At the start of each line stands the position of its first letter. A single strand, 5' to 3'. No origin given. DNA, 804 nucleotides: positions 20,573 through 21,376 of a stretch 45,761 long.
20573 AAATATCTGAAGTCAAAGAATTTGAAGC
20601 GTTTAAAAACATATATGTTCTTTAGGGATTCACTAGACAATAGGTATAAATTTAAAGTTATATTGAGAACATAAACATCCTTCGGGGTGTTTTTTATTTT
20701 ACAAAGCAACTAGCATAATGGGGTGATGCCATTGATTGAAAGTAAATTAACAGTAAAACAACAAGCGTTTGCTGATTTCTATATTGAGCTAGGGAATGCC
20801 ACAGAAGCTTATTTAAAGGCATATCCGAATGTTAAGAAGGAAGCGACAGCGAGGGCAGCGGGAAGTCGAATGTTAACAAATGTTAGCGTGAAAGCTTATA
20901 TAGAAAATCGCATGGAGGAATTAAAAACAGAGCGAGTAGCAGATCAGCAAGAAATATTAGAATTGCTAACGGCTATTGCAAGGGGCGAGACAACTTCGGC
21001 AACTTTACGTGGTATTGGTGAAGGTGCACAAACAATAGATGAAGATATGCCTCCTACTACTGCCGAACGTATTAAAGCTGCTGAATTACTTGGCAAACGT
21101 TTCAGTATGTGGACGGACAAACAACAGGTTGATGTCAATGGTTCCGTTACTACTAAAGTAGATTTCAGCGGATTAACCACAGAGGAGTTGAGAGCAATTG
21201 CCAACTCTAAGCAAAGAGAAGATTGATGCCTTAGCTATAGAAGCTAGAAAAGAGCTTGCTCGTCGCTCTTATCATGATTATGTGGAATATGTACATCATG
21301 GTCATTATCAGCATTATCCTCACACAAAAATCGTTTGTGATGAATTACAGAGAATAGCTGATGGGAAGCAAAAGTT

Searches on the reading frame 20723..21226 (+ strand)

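Call 84: search_protein_families(library=pfam, proteins=[window:20723-21226:+], max_evalue=0.0001)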
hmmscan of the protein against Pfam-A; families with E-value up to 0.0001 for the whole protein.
window:20723-21226:+ (167 aa): 1 family
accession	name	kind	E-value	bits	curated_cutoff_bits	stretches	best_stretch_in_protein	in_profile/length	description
PF03592.21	Terminase_2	-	9.8e-27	94.7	26.1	1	9-136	1-137/141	Terminase small subunit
